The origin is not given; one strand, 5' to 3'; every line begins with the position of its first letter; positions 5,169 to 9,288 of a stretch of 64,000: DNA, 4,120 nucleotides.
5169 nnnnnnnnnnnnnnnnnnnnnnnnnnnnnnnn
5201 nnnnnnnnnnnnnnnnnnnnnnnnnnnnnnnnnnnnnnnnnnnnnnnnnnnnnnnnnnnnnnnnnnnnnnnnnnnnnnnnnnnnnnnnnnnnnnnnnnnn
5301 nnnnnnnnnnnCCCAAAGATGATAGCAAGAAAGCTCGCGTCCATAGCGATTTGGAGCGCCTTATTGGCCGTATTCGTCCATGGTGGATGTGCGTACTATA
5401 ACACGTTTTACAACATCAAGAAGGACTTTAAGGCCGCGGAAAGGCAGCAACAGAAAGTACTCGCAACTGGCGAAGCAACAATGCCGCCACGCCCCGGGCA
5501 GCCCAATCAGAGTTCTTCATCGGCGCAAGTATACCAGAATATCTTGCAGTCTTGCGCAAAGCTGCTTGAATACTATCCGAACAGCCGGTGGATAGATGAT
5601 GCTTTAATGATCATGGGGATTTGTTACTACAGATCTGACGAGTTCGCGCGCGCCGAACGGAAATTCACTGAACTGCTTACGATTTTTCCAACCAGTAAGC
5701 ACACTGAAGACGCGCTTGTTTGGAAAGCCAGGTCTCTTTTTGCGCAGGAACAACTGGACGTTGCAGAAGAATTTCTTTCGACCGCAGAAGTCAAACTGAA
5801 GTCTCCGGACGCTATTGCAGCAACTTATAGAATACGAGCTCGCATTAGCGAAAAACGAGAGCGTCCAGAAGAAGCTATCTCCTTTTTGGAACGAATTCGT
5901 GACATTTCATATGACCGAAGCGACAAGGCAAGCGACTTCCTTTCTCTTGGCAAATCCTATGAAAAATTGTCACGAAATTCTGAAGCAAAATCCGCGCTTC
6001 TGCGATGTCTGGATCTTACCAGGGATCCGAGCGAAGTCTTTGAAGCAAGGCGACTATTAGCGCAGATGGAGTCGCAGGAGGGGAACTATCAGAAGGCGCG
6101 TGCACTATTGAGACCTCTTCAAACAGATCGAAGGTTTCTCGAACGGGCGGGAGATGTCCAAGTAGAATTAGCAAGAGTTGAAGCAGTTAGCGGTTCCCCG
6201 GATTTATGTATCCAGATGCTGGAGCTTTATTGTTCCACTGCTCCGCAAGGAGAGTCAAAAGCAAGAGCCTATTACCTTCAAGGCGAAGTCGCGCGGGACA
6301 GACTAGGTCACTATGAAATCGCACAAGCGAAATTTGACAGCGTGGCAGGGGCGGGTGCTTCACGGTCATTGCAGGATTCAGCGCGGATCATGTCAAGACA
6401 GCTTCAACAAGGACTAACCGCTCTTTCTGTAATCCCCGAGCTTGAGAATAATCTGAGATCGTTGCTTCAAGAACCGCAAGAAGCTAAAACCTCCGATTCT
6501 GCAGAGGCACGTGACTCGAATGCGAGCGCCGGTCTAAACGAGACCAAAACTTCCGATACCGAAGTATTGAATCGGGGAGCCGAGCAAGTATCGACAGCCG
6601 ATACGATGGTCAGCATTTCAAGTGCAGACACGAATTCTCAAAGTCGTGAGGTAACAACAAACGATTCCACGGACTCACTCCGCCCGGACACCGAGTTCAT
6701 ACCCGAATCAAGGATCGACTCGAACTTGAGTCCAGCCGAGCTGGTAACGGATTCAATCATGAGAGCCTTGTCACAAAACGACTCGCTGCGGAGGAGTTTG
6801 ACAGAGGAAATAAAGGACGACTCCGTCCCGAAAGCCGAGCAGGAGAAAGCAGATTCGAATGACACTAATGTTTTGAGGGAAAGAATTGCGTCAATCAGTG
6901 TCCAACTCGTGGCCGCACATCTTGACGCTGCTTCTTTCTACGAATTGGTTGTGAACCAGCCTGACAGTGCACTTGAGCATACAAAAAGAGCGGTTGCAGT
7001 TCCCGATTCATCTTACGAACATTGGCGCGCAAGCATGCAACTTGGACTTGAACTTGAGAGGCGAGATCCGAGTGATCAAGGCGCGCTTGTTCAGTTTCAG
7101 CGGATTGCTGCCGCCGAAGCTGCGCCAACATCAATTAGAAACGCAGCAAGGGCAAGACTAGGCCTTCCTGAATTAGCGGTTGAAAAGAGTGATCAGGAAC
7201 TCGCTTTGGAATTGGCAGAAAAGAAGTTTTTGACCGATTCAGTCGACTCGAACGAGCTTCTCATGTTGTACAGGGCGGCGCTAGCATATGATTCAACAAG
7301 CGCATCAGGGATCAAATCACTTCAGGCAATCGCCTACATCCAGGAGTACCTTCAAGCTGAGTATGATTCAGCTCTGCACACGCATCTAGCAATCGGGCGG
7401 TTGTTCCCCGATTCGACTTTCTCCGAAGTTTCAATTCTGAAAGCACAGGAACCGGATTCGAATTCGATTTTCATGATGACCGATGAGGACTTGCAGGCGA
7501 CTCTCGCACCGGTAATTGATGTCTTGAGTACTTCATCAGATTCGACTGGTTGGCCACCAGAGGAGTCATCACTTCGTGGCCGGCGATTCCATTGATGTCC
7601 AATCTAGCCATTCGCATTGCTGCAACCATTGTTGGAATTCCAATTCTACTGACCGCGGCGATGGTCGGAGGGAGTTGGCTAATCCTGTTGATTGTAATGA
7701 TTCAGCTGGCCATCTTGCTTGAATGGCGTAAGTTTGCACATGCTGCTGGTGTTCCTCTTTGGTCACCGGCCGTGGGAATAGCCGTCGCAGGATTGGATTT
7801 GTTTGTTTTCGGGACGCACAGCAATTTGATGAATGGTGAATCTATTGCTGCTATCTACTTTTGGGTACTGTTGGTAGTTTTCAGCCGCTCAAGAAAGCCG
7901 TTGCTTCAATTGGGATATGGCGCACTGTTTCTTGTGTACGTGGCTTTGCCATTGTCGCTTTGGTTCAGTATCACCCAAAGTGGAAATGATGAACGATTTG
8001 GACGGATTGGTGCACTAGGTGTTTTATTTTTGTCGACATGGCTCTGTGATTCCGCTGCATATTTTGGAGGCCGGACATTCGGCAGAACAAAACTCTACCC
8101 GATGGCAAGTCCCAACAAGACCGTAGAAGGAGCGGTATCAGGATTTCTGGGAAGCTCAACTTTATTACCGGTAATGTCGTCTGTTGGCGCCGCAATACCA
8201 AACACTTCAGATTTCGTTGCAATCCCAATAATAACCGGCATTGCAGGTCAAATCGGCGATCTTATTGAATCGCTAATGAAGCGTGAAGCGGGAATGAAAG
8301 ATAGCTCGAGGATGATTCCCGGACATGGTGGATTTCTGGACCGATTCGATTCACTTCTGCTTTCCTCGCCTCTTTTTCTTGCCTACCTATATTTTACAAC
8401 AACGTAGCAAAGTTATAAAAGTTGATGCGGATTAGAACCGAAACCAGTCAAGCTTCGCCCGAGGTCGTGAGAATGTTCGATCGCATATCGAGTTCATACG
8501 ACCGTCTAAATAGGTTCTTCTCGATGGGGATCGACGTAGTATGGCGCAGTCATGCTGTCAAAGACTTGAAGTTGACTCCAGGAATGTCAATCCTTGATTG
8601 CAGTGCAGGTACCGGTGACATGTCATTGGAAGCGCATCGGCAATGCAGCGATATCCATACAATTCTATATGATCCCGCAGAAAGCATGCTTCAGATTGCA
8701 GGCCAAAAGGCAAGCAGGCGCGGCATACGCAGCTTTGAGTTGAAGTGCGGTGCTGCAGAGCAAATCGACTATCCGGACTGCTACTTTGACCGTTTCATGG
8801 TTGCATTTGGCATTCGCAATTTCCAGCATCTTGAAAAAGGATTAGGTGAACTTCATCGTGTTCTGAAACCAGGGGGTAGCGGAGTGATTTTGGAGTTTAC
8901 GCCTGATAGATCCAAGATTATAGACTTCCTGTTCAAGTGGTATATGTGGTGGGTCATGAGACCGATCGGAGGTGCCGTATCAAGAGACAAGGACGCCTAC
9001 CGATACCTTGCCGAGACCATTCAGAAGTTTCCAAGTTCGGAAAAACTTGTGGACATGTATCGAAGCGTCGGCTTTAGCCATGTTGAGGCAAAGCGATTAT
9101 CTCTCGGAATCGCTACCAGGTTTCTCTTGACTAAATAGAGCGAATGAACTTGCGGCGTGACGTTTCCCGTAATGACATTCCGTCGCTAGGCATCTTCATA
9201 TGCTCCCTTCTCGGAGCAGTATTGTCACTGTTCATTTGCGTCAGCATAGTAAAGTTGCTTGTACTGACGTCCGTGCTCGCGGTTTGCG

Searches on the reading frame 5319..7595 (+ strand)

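Call 93: search_protein_families(library=pfam, proteins=[window:5319-7595:+], max_evalue=0.000001)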
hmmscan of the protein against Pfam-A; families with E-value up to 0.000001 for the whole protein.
window:5319-7595:+ (758 aa): 5 families
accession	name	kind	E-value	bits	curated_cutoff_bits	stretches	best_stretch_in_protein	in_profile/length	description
PF07719.23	TPR_2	-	1e-11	44.4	27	0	94-125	2-33/34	Tetratricopeptide repeat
PF13428.12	TPR_14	-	1.2e-11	44.5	23.5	0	242-267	2-27/44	Tetratricopeptide repeat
PF13525.12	YfiO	-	2.2e-09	37.9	25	0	248-327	12-91/203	Outer membrane lipoprotein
PF13424.12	TPR_12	-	1.5e-07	31.9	30.1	0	166-235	2-76/77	Tetratricopeptide repeat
PF14559.12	TPR_19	-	3e-07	31.1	25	0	106-156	4-51/68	Tetratricopeptide repeat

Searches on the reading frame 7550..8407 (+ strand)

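Call 93: search_protein_families(library=pfam, proteins=[window:7550-8407:+], max_evalue=0.000001)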
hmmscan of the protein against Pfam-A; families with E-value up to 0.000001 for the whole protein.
window:7550-8407:+ (285 aa): 1 family
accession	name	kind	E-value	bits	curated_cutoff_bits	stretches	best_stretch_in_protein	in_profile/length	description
PF01148.25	CTP_transf_1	-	4.3e-52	178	24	1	21-282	2-263/264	Cytidylyltransferase family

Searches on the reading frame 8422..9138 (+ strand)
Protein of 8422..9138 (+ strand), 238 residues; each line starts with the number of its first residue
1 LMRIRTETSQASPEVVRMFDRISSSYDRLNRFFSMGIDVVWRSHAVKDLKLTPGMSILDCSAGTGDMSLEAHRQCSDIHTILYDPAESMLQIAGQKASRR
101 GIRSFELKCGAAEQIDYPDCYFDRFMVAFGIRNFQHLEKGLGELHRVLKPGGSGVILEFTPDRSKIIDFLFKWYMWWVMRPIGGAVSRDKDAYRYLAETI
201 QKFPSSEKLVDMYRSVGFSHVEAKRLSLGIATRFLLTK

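Call 93: search_protein_families(library=pfam, proteins=[window:8422-9138:+], max_evalue=0.000001)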
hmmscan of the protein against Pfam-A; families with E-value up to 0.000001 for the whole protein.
window:8422-9138:+ (238 aa): 5 families
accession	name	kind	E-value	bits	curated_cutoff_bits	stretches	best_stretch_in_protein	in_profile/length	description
PF01209.24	Ubie_methyltran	-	7.1e-48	163.4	20.1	1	12-233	6-228/233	ubiE/COQ5 methyltransferase family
PF13649.12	Methyltransf_25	-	4.4e-16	59.8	27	1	57-152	1-97/97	Methyltransferase domain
PF08241.18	Methyltransf_11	-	3.6e-14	53.6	21.2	1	58-154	1-93/95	Methyltransferase domain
PF13847.12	Methyltransf_31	-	6.8e-12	45.7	27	1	52-160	2-113/145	Methyltransferase domain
PF13489.12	Methyltransf_23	-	8.6e-07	29.3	27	0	51-221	20-162/164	Methyltransferase domain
